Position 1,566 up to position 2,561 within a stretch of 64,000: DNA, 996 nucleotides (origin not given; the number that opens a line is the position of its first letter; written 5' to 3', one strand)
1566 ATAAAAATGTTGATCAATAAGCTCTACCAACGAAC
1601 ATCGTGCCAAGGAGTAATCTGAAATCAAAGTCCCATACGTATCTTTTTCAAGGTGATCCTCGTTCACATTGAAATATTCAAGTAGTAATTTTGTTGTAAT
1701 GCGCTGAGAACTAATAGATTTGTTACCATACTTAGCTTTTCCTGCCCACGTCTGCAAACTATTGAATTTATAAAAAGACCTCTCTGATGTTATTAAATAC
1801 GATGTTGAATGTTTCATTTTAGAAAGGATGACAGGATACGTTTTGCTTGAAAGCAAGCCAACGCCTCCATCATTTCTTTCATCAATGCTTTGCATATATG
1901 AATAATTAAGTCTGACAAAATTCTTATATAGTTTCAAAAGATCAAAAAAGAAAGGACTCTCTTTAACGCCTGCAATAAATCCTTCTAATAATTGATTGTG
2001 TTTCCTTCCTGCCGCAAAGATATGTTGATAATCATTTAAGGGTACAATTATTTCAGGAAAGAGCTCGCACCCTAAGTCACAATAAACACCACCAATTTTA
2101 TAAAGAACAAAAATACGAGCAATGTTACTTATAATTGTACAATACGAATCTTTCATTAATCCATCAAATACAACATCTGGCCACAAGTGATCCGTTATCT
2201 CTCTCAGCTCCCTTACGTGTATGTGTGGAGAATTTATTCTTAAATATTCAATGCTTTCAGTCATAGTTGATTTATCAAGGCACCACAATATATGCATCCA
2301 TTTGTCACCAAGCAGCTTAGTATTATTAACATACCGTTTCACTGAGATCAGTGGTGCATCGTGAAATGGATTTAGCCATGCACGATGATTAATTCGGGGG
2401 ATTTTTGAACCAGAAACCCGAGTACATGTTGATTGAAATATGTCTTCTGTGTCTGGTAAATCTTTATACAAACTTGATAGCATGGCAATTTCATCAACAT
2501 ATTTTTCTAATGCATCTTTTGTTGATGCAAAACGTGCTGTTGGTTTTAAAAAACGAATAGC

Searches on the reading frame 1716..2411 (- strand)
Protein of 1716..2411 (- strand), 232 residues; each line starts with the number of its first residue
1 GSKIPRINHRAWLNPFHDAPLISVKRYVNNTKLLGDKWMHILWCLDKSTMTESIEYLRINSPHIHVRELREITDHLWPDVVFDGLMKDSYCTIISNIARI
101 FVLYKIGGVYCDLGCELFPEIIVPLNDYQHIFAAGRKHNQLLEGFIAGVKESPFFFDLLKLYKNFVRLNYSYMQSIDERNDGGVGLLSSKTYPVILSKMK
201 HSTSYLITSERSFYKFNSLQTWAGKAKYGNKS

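Call 32: find_homologous_proteins(query=A4, max_evalue=0.00001)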
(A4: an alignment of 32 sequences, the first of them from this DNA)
Query A4 (32 sequences) (232 aa, profile of the alignment): 8 proteins with E <= 0.00001 among 6414 candidates.
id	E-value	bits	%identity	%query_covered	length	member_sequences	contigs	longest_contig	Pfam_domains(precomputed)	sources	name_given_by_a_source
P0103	7.2e-87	310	27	66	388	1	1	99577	PF04488.22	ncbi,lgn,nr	ncbi:MAG: glycosyltransferase [Candidatus Paracaedibacteraceae bacterium]|nr:glycosyltransferase [Ca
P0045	3.3e-85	305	28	50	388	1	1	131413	PF04488.22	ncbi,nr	ncbi:MAG: glycosyltransferase [Alphaproteobacteria bacterium]|nr:glycosyltransferase [Alphaproteobac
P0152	4.2e-51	192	29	52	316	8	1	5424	PF04488.22,PF12919.14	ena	-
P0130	2.2e-50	190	22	98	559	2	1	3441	PF04488.22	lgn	-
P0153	1.7e-47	181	23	52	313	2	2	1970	-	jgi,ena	jgi:hypothetical protein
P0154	2.6e-47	180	21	66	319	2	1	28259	PF04488.22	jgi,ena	-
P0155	4.6e-46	176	23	94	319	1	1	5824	-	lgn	-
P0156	8.1e-44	168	19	94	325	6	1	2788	-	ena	-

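Call 47: search_solved_structures(query=A4, max_evalue=1, show_alignments=5)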
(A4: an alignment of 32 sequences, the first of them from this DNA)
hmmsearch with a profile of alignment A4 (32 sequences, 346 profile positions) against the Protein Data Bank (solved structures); distinct sequences matched with E-value up to 1: 25.
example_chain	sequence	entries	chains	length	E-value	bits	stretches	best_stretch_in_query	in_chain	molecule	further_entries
8x4j_A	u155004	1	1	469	7e-09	38.7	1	93-266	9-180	Subversion of eukaryotic traffic protein A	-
8x4k_A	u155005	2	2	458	2.8e-08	36.8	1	98-266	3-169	Subversion of eukaryotic traffic protein A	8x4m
2vk9_A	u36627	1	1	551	5.4e-08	35.8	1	167-214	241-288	ALPHA-TOXIN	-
4mix_A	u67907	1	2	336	4.2e-07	32.9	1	76-212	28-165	Putative insecticidal toxin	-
8ovs_AAA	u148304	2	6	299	1.2e-06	31.3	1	175-262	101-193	YeGT glycosyltransferase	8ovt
6rtg_A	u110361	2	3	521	0.00012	24.8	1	175-210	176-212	RTX toxin and Ca2+-binding protein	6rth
4dmv_A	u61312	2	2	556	0.0007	22.3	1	153-211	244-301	Toxin A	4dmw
7u2p_A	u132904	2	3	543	0.00074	22.2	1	153-211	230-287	Glucosyltransferase TcdA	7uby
9bon_A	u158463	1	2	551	0.001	21.8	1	149-211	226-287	TpeL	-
3srz_A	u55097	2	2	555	0.0013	21.4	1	153-211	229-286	Toxin A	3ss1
5uqk_A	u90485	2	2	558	0.0014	21.3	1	153-211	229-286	Toxin A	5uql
7so7_A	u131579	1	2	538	0.0017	21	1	147-211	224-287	Toxin B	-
7s0y_A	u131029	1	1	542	0.0017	21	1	147-211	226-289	Toxin B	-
6oq8_A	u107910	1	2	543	0.0017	21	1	147-211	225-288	Toxin B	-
7so5_A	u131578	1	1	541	0.0018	20.9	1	147-211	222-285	Toxin B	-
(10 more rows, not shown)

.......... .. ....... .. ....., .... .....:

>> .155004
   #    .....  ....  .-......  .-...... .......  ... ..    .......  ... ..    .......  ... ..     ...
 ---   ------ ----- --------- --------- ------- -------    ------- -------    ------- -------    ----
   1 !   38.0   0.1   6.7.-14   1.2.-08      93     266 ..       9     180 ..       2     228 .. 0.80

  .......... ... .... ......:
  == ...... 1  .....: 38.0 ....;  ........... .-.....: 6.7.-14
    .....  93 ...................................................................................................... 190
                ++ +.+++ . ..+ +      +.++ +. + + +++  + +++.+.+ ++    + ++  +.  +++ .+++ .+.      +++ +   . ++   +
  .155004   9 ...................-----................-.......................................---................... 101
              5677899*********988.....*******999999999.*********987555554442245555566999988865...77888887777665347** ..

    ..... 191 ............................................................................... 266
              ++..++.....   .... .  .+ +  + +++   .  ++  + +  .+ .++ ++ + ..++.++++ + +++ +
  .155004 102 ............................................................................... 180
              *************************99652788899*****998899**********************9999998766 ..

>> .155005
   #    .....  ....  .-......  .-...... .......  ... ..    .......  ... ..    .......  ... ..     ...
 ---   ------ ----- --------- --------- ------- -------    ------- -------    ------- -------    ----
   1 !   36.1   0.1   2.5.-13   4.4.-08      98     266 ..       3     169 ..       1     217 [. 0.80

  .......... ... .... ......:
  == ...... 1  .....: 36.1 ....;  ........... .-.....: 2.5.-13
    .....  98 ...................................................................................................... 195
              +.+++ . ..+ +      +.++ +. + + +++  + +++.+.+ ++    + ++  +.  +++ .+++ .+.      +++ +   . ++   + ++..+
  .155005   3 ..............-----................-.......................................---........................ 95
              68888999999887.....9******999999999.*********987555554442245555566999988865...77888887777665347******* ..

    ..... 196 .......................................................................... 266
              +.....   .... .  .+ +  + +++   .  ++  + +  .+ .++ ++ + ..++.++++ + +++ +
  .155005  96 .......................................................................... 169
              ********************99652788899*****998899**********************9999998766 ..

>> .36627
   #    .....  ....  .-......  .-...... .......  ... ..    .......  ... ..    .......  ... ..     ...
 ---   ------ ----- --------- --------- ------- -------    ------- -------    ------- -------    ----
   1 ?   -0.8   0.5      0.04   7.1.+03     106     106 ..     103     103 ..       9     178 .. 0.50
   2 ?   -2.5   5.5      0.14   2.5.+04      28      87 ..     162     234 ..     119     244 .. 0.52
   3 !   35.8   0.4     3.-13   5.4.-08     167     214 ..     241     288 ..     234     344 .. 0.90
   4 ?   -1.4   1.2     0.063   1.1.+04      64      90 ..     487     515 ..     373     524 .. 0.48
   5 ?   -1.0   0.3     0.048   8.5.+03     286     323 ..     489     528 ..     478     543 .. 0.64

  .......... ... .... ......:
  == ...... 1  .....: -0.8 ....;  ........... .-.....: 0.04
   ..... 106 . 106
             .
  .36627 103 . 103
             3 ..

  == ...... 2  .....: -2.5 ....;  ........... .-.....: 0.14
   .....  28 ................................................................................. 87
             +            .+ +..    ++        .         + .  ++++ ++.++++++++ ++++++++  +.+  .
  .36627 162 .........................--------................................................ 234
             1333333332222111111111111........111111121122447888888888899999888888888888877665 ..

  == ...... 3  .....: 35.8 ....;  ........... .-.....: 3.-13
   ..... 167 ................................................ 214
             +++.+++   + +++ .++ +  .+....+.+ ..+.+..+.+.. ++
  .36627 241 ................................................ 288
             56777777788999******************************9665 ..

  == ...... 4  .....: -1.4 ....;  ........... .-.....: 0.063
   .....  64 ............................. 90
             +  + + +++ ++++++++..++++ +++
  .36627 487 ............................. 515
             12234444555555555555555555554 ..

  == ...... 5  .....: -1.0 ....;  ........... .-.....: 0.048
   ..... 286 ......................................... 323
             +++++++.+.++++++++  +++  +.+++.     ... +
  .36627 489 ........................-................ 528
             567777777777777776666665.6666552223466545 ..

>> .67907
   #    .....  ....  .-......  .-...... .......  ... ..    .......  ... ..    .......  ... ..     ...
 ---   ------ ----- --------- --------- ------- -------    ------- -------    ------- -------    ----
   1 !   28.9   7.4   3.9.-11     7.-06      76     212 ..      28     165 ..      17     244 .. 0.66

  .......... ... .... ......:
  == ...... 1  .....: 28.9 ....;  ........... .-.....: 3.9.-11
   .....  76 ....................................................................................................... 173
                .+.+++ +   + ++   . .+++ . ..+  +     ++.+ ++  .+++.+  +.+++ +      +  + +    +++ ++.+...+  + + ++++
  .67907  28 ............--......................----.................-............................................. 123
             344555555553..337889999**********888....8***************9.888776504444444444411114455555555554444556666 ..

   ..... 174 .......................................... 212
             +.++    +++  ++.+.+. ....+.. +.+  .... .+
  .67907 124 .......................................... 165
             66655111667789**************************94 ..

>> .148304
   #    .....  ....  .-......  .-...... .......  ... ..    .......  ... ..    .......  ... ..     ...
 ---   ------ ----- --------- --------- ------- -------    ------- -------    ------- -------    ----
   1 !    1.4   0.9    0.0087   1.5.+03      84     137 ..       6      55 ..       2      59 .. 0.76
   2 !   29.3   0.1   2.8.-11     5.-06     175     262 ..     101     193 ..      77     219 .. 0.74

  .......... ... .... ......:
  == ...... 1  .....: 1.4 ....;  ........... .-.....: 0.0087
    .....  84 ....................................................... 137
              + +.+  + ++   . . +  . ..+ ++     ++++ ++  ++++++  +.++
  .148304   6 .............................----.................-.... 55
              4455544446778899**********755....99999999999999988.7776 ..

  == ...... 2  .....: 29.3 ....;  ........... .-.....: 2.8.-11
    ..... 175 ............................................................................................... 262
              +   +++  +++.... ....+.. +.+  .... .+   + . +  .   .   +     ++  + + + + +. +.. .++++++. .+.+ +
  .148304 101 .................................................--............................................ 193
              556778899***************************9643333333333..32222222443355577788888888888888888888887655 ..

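Call 61: find_encoding_contigs(protein=P0154, flank=8000, max_places=2)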
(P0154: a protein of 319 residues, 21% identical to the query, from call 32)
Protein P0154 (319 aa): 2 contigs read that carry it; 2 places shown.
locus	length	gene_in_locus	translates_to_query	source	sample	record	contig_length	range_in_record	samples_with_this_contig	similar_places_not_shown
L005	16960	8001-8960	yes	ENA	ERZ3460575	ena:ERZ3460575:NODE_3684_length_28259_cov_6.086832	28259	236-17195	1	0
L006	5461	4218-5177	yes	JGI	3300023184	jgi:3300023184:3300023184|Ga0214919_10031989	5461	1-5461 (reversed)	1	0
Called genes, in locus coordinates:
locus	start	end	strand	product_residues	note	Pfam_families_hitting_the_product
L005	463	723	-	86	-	-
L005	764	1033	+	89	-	-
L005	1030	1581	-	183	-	-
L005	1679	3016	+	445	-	PF00186:DHFR_1, PF00303:Thymidylat_synt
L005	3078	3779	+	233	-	PF06912:DUF1275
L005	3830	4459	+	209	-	PF01191:RNA_pol_Rpb5_C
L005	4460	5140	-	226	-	PF00179:UQ_con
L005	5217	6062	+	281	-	-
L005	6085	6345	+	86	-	-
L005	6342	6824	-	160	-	PF03931:Skp1_POZ, PF01466:Skp1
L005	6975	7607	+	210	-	PF03167:UDG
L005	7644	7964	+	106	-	-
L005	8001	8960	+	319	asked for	PF04488:Gly_transf_sug (weak)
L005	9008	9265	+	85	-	-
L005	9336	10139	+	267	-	PF02195:ParB_N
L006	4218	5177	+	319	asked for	PF04488:Gly_transf_sug (weak)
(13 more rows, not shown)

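Call 91: find_related_loci(query=A8, collection=viral_contigs, flank=3000)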
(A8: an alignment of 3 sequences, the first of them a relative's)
Query A8 (319 aa) in viral_contigs; peptide patterns used: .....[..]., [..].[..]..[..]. (x = any residue, [..] = any of these).
127 stretches matched a pattern; 1 encode a relative of the query (tblastn E <= 1e-3); 1 distinct loci.
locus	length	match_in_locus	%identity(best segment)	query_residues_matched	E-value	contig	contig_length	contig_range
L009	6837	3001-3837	44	12-290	3e-59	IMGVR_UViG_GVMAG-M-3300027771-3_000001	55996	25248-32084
